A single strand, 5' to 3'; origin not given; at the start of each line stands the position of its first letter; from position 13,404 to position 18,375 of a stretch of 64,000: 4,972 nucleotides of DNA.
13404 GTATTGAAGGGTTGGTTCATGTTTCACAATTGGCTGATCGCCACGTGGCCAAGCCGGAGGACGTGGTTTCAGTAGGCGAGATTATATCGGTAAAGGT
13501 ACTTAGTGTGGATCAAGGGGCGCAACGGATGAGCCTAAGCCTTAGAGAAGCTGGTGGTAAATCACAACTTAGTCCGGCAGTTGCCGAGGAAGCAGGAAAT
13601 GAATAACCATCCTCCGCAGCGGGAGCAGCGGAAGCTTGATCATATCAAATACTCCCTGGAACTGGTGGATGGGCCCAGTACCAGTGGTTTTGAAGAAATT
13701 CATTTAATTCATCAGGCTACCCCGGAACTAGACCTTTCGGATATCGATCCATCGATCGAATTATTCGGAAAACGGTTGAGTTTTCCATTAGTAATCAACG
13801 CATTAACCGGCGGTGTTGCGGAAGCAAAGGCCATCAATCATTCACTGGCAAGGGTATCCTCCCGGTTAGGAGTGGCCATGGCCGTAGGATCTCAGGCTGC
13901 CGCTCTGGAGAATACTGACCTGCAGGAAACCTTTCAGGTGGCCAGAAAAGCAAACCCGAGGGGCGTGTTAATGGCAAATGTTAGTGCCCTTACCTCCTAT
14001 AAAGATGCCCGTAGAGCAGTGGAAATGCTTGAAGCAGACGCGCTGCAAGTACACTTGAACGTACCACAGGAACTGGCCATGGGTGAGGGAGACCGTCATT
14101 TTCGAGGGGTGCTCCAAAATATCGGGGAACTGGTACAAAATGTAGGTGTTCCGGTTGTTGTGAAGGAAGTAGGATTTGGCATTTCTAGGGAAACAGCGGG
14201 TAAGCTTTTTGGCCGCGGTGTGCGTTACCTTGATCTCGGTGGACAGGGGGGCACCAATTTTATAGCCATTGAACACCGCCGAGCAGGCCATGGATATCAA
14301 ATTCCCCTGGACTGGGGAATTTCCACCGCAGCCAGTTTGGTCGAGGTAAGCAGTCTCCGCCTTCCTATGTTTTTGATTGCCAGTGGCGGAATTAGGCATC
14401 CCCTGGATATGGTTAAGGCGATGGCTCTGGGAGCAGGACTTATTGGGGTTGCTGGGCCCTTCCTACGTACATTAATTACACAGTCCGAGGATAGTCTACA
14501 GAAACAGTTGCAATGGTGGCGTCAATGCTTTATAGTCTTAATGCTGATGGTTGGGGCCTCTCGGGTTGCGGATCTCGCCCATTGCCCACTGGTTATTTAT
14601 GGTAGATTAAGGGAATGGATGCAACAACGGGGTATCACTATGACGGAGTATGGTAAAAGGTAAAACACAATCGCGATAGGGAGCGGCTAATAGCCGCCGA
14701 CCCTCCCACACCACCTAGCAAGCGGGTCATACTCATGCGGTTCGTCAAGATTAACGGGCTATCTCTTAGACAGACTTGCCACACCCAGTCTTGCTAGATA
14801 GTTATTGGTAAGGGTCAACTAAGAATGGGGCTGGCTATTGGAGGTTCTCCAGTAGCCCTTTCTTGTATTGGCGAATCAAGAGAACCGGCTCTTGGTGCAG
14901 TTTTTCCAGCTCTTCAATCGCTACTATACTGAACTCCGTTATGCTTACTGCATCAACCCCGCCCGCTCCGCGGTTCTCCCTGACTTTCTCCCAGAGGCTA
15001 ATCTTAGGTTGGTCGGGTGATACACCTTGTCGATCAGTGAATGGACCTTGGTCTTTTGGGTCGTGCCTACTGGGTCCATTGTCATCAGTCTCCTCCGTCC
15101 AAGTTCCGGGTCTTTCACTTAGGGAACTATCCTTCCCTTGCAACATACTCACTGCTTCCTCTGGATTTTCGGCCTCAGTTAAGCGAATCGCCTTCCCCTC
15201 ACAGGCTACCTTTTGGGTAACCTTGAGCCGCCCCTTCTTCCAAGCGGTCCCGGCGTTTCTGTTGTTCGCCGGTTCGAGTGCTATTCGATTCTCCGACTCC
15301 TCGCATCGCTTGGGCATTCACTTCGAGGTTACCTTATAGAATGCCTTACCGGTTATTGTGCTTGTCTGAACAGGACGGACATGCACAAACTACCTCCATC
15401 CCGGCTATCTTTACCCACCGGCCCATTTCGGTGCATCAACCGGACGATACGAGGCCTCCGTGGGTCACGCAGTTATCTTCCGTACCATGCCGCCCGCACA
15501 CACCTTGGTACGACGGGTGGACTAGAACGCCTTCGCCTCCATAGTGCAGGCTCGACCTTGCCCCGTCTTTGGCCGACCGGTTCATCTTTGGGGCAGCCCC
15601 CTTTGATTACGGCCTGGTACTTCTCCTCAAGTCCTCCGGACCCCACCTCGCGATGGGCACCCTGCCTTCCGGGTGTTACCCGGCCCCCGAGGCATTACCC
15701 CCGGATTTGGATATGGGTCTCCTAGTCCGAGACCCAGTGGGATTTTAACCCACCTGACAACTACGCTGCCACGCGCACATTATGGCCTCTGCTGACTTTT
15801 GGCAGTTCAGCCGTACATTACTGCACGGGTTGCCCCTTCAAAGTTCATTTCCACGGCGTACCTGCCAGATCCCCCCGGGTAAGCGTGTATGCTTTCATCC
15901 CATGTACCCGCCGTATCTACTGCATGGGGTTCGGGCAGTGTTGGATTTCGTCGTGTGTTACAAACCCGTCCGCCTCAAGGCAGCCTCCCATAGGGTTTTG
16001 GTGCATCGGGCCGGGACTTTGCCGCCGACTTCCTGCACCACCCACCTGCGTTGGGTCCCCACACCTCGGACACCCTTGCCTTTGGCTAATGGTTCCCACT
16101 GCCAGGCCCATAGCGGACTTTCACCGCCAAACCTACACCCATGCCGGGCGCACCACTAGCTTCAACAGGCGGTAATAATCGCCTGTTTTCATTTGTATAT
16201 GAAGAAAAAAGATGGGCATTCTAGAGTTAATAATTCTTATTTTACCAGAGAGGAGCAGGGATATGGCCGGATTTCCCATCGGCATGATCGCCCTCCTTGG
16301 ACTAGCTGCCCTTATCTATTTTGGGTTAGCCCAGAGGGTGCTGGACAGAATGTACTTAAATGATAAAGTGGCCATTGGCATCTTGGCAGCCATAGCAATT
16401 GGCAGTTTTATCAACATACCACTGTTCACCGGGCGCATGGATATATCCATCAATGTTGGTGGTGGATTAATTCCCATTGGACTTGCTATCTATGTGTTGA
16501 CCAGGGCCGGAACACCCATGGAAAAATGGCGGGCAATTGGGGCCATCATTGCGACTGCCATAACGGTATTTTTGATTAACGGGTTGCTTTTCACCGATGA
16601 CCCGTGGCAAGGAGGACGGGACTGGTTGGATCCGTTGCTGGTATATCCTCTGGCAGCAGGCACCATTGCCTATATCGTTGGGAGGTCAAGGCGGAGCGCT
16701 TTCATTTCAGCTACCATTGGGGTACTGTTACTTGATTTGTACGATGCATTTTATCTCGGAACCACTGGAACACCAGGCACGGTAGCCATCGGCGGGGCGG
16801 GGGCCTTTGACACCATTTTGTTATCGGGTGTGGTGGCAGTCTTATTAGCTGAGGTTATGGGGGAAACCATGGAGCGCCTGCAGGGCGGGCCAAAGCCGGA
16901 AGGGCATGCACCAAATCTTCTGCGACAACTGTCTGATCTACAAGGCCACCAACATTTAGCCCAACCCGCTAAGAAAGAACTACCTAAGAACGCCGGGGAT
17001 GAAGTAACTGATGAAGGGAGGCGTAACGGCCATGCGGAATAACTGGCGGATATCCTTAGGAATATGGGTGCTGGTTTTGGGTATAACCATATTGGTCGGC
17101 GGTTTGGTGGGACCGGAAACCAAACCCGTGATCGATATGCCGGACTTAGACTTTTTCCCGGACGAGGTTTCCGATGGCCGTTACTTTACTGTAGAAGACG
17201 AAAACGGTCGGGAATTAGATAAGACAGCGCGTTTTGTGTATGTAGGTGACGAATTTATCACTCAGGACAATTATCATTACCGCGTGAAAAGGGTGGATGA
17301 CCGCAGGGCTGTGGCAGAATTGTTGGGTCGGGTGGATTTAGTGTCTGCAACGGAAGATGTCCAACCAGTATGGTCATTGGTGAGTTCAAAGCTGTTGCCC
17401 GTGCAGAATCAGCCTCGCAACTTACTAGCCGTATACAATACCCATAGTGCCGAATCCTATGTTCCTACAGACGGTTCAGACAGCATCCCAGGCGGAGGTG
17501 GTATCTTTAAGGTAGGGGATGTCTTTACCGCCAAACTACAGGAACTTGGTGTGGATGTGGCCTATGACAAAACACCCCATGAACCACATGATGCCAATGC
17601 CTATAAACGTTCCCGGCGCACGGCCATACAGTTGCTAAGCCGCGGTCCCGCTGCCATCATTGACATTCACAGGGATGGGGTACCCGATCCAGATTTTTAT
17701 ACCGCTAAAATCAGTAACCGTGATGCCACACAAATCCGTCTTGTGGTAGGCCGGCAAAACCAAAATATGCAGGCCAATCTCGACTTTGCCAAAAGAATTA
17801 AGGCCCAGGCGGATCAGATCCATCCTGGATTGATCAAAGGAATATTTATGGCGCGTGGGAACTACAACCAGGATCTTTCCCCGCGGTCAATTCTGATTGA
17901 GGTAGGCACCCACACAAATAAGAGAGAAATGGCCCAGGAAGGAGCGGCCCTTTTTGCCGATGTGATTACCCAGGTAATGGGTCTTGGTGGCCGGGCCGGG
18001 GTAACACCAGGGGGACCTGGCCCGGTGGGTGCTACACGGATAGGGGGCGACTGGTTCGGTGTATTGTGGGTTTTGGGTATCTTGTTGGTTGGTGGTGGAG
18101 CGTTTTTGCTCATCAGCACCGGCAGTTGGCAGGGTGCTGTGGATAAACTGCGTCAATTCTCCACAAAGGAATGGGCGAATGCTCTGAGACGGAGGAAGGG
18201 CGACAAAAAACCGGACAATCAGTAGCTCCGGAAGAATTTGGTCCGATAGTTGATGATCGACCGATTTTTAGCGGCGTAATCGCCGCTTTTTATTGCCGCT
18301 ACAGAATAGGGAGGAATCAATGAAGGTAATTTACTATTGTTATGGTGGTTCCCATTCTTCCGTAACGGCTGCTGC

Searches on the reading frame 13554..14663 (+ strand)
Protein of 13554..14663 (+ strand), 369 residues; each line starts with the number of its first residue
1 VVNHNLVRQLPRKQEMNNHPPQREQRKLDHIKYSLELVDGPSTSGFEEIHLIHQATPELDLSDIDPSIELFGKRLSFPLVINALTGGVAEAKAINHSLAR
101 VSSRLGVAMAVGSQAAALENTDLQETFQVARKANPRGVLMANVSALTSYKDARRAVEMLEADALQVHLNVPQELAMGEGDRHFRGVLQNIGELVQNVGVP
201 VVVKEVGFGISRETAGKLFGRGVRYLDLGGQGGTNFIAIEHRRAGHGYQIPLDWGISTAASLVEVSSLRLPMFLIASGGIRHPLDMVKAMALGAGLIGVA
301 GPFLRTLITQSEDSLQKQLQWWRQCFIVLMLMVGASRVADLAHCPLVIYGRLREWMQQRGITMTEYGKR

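Call 57: search_protein_families(library=pfam, proteins=[window:13554-14663:+], max_evalue=0.00001)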
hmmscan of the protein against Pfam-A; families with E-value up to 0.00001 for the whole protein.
window:13554-14663:+ (369 aa): 1 family
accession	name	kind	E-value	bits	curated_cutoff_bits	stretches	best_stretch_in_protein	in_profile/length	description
PF01070.24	FMN_dh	-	2.2e-15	57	24.9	1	187-342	207-344/350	FMN-dependent dehydrogenase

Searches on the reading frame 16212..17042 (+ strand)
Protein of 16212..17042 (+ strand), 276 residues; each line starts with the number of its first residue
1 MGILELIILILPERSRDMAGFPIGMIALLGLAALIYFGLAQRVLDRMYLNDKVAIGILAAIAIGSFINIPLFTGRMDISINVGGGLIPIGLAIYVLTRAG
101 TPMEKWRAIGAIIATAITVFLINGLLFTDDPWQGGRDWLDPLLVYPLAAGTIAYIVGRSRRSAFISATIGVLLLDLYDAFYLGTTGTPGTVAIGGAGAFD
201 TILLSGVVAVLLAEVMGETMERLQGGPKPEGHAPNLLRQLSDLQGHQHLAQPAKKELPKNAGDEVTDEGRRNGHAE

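Call 57: search_protein_families(library=pfam, proteins=[window:16212-17042:+], max_evalue=0.00001)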
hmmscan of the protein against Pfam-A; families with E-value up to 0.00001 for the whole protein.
window:16212-17042:+ (276 aa): 1 family
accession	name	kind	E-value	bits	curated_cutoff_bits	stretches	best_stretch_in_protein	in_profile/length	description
PF07758.16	DUF1614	-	2.6e-13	50.7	23.9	1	75-212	41-171/171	Protein of unknown function (DUF1614)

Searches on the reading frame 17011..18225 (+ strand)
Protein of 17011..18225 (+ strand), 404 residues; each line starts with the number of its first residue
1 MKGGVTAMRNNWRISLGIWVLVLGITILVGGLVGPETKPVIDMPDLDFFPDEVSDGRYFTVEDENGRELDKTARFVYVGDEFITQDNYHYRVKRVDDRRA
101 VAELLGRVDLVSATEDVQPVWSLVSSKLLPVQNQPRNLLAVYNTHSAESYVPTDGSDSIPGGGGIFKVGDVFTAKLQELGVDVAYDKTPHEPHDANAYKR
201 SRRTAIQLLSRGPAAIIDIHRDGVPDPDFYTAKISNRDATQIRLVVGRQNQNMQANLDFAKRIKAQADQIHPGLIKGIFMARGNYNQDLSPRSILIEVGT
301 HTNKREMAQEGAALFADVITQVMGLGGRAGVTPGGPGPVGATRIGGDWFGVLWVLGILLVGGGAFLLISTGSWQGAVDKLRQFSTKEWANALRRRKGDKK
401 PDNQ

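Call 57: search_protein_families(library=pfam, proteins=[window:17011-18225:+], max_evalue=0.00001)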
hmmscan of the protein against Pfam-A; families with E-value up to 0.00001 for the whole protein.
window:17011-18225:+ (404 aa): 1 family
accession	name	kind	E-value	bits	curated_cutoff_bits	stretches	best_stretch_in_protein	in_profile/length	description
PF07454.18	SpoIIP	-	6.1e-55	187.1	24.4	1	135-319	79-268/269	Stage II sporulation protein P (SpoIIP)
